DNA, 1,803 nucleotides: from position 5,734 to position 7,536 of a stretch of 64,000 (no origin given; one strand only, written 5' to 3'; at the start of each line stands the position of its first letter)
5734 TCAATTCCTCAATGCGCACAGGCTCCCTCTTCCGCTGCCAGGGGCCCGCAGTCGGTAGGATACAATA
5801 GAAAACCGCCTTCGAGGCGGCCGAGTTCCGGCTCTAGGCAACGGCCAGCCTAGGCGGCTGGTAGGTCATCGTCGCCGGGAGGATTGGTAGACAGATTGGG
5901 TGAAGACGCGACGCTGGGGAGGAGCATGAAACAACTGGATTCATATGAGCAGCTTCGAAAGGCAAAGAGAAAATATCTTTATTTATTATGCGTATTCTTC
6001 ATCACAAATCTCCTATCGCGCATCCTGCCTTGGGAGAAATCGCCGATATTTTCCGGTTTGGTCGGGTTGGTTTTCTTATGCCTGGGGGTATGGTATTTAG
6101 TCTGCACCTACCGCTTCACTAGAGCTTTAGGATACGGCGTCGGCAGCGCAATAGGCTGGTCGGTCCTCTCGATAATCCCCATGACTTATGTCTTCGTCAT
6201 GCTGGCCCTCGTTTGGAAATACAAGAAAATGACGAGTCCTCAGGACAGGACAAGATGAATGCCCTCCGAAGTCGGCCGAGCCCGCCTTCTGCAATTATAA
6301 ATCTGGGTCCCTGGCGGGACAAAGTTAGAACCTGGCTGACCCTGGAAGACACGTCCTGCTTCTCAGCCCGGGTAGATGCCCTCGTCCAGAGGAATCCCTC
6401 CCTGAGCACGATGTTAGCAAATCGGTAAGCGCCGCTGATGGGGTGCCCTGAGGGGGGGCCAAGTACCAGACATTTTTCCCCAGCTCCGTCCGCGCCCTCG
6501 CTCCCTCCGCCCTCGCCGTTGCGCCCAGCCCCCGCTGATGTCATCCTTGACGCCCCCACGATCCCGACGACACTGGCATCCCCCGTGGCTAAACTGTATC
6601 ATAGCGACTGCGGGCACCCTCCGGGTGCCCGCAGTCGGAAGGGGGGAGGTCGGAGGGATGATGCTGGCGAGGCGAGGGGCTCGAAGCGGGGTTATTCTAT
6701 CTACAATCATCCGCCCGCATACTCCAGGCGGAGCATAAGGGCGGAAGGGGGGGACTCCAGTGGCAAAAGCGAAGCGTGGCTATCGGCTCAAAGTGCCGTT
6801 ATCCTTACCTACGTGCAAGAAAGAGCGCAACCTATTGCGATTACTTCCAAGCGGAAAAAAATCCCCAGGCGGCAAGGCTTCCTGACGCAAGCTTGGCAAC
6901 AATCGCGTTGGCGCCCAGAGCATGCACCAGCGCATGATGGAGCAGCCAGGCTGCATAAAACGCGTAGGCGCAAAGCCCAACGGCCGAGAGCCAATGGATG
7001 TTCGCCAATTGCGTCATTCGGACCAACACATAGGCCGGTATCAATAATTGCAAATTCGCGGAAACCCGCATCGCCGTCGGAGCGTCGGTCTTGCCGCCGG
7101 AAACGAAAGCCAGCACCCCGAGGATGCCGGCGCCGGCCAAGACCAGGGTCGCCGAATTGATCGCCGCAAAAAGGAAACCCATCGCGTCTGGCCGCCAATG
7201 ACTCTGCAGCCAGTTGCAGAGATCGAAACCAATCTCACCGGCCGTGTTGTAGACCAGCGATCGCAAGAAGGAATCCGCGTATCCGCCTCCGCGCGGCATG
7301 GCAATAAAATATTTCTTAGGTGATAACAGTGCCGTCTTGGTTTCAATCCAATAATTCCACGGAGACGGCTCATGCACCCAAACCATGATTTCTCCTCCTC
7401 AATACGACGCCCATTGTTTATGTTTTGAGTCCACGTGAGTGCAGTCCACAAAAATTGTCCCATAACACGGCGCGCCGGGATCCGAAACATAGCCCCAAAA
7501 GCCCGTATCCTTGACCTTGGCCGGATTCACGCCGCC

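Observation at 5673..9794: Nested lower-GC 4-kb insert flanked by near-perfect 38-bp direct repeats that duplicate the MNT antitoxin gene 3' end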

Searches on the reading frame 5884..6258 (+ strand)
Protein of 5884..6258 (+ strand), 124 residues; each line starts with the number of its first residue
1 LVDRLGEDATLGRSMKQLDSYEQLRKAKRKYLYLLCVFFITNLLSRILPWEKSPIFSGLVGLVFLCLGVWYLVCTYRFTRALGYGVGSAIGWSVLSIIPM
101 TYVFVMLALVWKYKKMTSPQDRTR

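Call 7: search_protein_families(library=pfam, proteins=[window:5884-6258:+], max_evalue=0.01)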
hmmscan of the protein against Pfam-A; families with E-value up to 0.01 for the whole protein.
window:5884-6258:+ (124 aa): 1 family
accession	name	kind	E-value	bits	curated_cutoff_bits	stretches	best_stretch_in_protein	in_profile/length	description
PF24358.1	ABCC10_N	-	0.0033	17.3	26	1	53-112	81-136/200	ABCC10 N-terminal domain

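Call 28: find_encoding_contigs(protein=window:5926-6258:+, flank=10000, max_places=10)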
Protein window:5926-6258:+ (110 aa): 10 contigs read that carry it; 7 places shown.
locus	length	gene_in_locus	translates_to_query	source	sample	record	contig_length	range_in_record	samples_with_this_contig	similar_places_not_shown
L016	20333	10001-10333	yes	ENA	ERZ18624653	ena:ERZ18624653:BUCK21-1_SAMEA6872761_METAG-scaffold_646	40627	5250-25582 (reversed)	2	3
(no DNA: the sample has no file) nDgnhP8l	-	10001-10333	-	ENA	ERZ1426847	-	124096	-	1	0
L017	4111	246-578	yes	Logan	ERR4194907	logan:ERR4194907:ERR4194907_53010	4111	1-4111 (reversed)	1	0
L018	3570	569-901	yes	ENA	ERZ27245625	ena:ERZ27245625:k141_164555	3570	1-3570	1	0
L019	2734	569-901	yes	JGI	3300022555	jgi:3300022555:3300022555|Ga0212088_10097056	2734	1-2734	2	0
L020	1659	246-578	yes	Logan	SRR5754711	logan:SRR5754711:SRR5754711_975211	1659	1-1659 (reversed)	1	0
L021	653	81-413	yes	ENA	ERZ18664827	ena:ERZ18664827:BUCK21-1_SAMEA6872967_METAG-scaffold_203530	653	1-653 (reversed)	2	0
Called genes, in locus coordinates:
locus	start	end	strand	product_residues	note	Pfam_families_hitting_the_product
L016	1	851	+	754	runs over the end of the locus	PF00912:Transgly, PF00905:Transpeptidase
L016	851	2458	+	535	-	PF13231:PMT_2 (weak)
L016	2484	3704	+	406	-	PF09594:GT87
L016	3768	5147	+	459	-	PF01406:tRNA-synt_1e, PF09334:tRNA-synt_1g (faint), PF23493:CysS_C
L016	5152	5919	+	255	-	PF08032:SpoU_sub_bind, PF00588:SpoU_methylase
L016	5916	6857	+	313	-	PF01545:Cation_efflux, PF16916:ZT_dimer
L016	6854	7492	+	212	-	PF04263:TPK_catalytic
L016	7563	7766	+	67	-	-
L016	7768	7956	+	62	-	PF12728:HTH_17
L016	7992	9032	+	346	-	PF23988:DUF7309, PF22007:DUF6930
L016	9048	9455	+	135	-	PF08780:NTase_sub_bind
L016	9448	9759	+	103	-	PF01909:NTP_transf_2, PF18765:Polbeta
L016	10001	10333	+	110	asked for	-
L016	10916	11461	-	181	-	-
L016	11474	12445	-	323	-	PF06271:RDD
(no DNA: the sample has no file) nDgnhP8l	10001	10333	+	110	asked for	-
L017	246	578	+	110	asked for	-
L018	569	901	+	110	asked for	-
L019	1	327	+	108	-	?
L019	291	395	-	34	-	-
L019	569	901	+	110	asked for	-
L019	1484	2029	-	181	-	-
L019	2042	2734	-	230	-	?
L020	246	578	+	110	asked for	-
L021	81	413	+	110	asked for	-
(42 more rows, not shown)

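Call 56: find_homologous_proteins(query=window:5926-6258:+, max_evalue=0.001)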
Query window:5926-6258:+ (110 aa): 1 proteins with E <= 0.001 among 4 candidates.
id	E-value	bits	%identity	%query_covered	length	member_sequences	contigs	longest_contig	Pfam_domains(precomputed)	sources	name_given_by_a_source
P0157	2.6e-67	242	100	100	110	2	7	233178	-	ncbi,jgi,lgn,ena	-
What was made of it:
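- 5926..6258 (+): 110-aa membrane ORF, 46% GC. It is an ORFan. The only match among 5.8 billion proteins is itself (call 56).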

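Call 71: search_protein_families(library=padloc, proteins=[window:5926-6258:+], max_evalue=0.001)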
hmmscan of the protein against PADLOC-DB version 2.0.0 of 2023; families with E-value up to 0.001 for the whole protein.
window:5926-6258:+ (110 aa): 0 families

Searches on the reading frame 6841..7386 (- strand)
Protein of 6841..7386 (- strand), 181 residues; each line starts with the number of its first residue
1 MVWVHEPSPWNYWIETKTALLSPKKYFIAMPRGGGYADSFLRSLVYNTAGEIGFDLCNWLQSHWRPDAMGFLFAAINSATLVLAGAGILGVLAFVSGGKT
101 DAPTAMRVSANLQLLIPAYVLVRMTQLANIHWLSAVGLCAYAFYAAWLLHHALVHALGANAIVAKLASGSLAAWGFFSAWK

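Call 7: search_protein_families(library=pfam, proteins=[window:6841-7386:-], max_evalue=0.01)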
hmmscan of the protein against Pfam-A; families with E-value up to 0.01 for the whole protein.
window:6841-7386:- (181 aa): 0 families

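Call 29: find_encoding_contigs(protein=window:6841-7386:-, flank=10000, max_places=10)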
Protein window:6841-7386:- (181 aa): 13 contigs read that carry it; 10 places shown.
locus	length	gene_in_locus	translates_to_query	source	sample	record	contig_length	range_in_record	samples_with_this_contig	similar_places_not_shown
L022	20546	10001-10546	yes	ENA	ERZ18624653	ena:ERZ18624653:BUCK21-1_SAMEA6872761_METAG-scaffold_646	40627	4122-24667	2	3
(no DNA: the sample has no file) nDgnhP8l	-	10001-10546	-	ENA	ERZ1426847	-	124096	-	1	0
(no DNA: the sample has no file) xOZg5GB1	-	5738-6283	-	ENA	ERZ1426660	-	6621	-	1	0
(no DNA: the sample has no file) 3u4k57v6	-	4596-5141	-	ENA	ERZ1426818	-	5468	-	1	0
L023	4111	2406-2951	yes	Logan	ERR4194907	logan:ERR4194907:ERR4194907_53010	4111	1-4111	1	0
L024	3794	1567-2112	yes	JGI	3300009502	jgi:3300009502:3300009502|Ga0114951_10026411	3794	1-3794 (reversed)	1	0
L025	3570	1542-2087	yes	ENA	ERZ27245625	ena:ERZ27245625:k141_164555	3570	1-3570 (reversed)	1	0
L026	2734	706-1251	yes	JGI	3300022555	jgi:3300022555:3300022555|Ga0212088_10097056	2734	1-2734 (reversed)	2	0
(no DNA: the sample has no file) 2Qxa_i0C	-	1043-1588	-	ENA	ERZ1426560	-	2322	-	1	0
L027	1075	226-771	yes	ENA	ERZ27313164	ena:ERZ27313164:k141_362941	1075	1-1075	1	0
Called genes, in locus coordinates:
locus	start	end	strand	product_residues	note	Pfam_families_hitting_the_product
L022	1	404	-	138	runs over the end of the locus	-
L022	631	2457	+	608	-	PF03109:ABC1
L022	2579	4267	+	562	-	PF05681:Fumerase, PF05683:Fumerase_C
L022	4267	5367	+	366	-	-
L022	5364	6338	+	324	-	-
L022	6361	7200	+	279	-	-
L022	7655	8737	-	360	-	PF06271:RDD, PF08238:Sel1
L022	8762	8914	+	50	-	-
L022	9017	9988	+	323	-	PF06271:RDD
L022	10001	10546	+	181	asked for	-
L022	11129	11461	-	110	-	-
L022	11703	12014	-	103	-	PF01909:NTP_transf_2, PF18765:Polbeta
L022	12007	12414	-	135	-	PF08780:NTase_sub_bind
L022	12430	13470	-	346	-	PF23988:DUF7309, PF22007:DUF6930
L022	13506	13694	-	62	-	PF12728:HTH_17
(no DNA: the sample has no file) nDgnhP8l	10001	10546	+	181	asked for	-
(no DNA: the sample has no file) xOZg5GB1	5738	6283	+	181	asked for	-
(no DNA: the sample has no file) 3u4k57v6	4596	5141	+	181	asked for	-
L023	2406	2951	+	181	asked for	-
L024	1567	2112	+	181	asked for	-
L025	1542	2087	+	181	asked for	-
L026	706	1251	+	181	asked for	-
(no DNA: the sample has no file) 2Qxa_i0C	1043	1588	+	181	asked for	-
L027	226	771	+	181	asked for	-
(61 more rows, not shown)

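Call 59: search_protein_representatives(protein=window:6841-7386:-)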
Query: 181 residues. Proteins with E-value up to 0.001 (for the whole library): 55; up to 1e-10: 3; up to 1e-30: 1. The best 55 are listed.
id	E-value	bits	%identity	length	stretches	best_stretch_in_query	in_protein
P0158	2.4e-116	402.5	100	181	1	1-181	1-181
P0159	1.7e-11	60.6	38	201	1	19-173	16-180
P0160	5.7e-11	58.9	28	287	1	12-172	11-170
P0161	1.8e-09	54.0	32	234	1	11-175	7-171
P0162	2.1e-09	53.7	27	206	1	12-173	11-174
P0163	2.2e-09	53.7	34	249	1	16-172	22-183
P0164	8.2e-09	51.8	31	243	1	15-166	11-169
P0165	1.0e-08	51.5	26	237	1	14-172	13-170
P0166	1.2e-08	51.2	34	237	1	15-177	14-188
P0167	1.4e-08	51.1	28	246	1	12-172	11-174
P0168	1.4e-08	51.1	31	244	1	15-172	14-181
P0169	1.4e-08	51.1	31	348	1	15-172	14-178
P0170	5.9e-08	49.1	30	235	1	16-168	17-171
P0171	6.0e-08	49.0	31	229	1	15-168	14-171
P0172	6.0e-08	49.0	27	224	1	14-174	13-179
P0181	1.4e-06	44.6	31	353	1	17-162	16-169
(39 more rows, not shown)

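Call 60: search_protein_families(library=pfam, proteins=[P0159, P0160, P0161, P0163, P0169, P0181], max_evalue=0.01)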
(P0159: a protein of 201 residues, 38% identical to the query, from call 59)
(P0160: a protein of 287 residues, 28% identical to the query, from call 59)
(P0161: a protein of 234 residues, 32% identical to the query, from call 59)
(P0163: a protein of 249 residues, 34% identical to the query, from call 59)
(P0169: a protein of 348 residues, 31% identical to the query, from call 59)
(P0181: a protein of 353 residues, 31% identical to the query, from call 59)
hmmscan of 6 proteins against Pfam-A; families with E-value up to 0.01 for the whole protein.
P0159 (201 aa): 1 family
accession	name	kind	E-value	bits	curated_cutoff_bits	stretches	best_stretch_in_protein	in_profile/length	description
PF04893.22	Yip1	-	5.2e-07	30.1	28.6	1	15-184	2-169/173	Yip1 domain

P0160 (287 aa): 1 family
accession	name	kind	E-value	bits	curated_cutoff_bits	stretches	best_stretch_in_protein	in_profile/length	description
PF04893.22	Yip1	-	3.6e-10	40.4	28.6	1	17-178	2-171/173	Yip1 domain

P0161 (234 aa): 2 families
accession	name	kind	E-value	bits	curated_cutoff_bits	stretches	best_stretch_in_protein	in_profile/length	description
PF04893.22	Yip1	-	4.1e-06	27.2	28.6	1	14-179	2-171/173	Yip1 domain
PF10112.14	Halogen_Hydrol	-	0.007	16.8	29.8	1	130-227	2-86/191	5-bromo-4-chloroindolyl phosphate hydrolysis protein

P0163 (249 aa): 1 family
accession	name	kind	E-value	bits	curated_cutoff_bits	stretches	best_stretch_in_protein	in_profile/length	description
PF04893.22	Yip1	-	5.6e-10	39.8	28.6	1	24-192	2-171/173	Yip1 domain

P0169 (348 aa): 1 family
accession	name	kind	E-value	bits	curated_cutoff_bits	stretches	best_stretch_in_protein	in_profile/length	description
PF04893.22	Yip1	-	1.8e-07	31.6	28.6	1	18-186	3-171/173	Yip1 domain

P0181 (353 aa): 1 family
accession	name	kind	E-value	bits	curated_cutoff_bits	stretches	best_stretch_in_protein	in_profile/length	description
PF04893.22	Yip1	-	1.3e-07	32.1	28.6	1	18-184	3-169/173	Yip1 domain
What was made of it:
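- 6841..7386 (-): 181-aa membrane protein, a distant Yip1-like protein. The best homologues are at most 38% identical, and they carry Pfam Yip1 (calls 59, 60).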

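Call 71: search_protein_families(library=padloc, proteins=[window:6841-7386:-], max_evalue=0.001)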
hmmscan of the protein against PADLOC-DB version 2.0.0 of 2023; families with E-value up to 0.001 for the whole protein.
window:6841-7386:- (181 aa): 0 families
